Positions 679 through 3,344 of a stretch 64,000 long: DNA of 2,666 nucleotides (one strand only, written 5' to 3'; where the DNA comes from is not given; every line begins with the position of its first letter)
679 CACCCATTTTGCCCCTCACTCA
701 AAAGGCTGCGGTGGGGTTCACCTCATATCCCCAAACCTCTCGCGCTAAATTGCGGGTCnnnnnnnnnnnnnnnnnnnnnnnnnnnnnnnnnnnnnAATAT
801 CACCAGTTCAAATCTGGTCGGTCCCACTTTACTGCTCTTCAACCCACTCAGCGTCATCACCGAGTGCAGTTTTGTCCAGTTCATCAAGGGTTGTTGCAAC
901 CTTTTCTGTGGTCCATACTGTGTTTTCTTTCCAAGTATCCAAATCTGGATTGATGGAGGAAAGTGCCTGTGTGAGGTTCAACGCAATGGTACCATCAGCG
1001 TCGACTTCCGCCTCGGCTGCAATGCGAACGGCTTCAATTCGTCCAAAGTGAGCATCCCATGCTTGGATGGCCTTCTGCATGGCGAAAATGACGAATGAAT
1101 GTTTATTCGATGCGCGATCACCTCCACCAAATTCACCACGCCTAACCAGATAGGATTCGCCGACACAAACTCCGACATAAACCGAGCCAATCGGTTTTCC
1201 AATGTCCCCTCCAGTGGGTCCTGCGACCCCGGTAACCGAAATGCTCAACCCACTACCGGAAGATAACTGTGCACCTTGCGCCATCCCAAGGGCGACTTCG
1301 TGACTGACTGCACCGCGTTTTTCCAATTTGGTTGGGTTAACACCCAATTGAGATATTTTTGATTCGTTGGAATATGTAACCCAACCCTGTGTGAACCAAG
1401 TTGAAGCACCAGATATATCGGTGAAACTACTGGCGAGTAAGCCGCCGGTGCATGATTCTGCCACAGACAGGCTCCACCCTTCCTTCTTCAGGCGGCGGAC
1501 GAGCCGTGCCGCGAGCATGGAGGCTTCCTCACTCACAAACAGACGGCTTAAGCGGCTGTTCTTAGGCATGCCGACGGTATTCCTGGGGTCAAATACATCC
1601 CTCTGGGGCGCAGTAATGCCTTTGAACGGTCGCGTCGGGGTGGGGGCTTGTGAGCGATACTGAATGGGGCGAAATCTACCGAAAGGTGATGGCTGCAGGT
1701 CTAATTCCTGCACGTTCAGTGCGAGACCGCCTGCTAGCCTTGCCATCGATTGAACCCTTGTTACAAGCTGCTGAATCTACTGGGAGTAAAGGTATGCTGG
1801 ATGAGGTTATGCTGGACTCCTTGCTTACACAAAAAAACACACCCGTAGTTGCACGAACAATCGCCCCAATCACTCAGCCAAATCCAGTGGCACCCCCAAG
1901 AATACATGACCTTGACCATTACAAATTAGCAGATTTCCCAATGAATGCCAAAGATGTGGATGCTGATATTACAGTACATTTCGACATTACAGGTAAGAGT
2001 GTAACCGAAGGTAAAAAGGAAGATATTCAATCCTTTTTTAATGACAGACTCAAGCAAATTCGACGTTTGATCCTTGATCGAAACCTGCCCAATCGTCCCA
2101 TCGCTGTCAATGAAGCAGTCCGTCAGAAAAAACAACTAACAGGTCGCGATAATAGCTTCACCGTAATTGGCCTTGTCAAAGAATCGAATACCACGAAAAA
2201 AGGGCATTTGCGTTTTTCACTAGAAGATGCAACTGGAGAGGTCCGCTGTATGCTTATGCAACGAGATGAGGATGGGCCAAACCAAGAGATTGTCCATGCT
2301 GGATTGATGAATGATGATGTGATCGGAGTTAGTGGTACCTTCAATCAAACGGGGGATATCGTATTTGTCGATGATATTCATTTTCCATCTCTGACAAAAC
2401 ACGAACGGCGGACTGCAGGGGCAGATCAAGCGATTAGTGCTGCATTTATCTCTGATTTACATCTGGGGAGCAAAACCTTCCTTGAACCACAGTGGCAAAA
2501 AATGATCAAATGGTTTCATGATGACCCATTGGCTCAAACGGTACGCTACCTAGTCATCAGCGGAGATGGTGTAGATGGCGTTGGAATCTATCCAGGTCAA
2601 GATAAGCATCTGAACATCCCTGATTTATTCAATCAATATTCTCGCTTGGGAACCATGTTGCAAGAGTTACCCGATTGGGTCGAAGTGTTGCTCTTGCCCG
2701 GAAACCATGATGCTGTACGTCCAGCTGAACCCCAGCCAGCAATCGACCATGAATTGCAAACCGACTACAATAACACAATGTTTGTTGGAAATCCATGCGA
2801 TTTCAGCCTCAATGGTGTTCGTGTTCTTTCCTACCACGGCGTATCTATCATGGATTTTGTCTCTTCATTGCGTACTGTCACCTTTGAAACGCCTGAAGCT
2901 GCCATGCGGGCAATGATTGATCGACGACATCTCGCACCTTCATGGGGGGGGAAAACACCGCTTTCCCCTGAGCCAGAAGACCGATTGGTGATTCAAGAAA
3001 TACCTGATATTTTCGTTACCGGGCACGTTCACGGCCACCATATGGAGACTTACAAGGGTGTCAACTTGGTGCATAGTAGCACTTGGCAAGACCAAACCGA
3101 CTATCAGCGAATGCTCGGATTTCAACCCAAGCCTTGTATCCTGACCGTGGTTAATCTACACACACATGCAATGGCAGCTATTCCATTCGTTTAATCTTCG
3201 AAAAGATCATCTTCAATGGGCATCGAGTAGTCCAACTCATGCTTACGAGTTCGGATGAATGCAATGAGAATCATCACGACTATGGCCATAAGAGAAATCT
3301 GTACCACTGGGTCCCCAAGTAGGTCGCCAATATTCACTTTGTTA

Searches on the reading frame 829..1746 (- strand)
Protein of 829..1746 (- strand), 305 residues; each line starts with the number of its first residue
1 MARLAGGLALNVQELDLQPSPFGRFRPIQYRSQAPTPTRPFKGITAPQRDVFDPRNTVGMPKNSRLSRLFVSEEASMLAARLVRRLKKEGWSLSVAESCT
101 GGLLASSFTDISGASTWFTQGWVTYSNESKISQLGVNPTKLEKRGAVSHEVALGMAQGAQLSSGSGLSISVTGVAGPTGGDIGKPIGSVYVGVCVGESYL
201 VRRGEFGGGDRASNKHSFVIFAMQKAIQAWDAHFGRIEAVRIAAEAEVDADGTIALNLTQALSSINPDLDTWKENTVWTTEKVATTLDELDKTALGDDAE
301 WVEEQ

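Call 20: search_protein_families(library=pfam, proteins=[window:829-1746:-], max_evalue=0.001)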
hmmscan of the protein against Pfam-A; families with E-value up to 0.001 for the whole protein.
window:829-1746:- (305 aa): 1 family
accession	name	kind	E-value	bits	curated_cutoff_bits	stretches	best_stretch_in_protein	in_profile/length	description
PF02464.23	CinA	-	1.7e-47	161.4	23.5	1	78-226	4-151/155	Competence-damaged protein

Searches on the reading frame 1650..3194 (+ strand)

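Call 20: search_protein_families(library=pfam, proteins=[window:1650-3194:+], max_evalue=0.001)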
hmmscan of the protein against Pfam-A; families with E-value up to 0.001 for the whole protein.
window:1650-3194:+ (514 aa): 3 families
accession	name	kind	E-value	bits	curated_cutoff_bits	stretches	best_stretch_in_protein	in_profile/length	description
PF04042.21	DNA_pol_E_B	-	6.5e-16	58.8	29.1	1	265-459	2-203/210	DNA polymerase alpha/epsilon subunit B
PF00149.33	Metallophos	-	5.8e-09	37.1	21.5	1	265-461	4-189/191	Calcineurin-like phosphoesterase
PF01336.31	tRNA_anti-codon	-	1.1e-05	25.7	27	1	171-233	2-59/75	OB-fold nucleic acid binding domain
